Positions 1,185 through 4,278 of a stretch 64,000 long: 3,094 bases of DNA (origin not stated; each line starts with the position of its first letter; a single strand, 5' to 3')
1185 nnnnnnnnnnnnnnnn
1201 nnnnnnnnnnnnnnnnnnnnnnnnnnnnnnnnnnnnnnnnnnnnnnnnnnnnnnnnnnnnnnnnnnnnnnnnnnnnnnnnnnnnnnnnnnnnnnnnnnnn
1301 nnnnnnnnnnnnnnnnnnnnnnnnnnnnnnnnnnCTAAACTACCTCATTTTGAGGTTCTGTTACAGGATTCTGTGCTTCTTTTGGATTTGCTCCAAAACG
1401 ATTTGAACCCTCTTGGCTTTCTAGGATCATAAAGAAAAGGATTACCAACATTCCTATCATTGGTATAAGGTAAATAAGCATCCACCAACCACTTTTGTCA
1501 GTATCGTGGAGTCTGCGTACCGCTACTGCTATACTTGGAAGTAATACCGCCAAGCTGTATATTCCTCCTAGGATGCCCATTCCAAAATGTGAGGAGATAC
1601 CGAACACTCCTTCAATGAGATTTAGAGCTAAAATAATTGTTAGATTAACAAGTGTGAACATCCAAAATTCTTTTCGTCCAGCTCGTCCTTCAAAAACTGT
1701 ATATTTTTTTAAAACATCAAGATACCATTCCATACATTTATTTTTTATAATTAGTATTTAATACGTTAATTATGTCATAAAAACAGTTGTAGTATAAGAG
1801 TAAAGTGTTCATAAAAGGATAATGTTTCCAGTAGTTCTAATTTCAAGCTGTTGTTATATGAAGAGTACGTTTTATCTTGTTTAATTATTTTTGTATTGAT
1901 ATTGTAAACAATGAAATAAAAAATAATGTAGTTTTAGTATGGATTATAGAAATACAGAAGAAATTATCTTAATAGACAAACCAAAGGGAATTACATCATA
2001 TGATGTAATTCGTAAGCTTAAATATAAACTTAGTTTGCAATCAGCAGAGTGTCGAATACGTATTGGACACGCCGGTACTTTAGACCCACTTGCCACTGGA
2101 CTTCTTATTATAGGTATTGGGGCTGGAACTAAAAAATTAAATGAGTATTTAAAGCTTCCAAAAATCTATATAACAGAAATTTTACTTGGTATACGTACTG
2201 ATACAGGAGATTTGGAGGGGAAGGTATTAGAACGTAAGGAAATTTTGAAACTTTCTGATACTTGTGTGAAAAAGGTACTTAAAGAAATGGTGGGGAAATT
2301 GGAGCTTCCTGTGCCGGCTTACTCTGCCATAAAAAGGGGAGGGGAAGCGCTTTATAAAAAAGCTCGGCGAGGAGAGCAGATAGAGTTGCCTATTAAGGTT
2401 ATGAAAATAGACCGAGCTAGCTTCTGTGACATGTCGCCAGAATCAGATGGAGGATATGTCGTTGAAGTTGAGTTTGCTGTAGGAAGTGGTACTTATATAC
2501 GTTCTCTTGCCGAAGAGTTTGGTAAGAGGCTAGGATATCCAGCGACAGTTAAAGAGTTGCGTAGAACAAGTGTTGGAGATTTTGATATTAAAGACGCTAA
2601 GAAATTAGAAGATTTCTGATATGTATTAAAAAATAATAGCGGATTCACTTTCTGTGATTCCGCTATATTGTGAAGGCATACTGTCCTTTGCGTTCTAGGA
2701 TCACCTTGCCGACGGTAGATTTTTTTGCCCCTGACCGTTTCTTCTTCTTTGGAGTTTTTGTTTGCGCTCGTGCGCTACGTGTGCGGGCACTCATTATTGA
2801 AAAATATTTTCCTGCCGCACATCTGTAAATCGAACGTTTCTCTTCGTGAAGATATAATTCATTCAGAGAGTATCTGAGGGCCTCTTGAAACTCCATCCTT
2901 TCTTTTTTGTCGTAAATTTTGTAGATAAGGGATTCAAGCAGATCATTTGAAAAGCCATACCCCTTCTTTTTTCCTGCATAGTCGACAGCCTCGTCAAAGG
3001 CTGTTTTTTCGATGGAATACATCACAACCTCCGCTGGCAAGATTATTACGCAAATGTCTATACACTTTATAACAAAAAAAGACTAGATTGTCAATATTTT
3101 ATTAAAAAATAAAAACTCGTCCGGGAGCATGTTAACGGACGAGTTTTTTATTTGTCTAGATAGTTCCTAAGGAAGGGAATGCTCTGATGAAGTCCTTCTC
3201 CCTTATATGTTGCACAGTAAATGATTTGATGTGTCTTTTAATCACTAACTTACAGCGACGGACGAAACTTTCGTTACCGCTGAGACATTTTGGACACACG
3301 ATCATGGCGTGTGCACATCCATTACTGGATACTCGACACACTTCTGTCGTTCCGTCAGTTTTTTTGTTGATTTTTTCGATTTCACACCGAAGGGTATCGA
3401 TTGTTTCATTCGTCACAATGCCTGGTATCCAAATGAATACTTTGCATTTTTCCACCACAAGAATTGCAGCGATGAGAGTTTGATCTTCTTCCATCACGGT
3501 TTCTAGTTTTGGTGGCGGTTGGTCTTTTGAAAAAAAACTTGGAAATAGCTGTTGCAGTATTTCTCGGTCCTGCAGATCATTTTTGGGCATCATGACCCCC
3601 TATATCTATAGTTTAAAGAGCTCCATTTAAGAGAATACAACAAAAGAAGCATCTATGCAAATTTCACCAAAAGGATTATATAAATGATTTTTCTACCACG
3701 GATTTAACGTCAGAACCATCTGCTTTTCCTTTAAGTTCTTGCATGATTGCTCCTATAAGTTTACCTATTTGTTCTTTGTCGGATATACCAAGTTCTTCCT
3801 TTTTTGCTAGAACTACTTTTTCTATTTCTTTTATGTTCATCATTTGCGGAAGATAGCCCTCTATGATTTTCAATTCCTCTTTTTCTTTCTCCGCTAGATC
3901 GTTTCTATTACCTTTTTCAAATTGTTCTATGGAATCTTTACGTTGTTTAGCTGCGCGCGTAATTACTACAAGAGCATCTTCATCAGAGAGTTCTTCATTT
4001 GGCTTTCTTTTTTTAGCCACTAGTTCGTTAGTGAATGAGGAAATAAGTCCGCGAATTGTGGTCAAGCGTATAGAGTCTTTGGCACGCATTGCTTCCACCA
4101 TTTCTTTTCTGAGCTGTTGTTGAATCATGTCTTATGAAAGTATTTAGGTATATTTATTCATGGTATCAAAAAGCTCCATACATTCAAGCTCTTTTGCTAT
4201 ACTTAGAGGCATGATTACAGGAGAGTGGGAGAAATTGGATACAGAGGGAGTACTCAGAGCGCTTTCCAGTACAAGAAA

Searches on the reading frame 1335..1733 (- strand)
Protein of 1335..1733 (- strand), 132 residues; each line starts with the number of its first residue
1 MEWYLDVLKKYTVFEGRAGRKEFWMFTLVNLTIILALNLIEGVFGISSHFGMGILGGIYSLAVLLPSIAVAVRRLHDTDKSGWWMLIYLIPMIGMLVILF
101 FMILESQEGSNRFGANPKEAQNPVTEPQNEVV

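Call 38: search_protein_families(library=pfam, proteins=[window:1335-1733:-], max_evalue=0.001)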
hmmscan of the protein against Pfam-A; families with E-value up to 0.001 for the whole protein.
window:1335-1733:- (132 aa): 1 family
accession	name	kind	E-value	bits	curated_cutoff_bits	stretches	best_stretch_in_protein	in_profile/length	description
PF05656.20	DUF805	-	4.6e-33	114.4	25.7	1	11-115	1-111/111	Protein of unknown function (DUF805)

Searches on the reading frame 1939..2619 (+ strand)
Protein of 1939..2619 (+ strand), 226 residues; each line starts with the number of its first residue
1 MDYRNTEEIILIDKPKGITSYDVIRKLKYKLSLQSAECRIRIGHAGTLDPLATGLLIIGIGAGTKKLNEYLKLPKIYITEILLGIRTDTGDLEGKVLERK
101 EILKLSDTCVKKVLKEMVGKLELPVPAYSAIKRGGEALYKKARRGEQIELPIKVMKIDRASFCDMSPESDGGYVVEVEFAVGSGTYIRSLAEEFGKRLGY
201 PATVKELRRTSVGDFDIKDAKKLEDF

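Call 38: search_protein_families(library=pfam, proteins=[window:1939-2619:+], max_evalue=0.001)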
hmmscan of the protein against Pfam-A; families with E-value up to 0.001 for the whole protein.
window:1939-2619:+ (226 aa): 2 families
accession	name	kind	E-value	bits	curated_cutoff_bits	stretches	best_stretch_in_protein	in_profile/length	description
PF01509.24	TruB_N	-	2.3e-38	132.3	27.3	1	41-187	8-149/149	TruB family pseudouridylate synthase (N terminal domain)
PF16198.10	TruB_C_2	-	1.4e-07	32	29.3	1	188-225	1-38/66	tRNA pseudouridylate synthase B C-terminal domain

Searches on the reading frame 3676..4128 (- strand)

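Call 38: search_protein_families(library=pfam, proteins=[window:3676-4128:-], max_evalue=0.001)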
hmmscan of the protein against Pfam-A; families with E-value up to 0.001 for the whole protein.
window:3676-4128:- (150 aa): 1 family
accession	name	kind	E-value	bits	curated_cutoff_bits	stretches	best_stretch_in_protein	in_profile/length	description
PF09424.15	YqeY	-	4.1e-40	137.6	27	1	4-147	2-141/143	Yqey-like protein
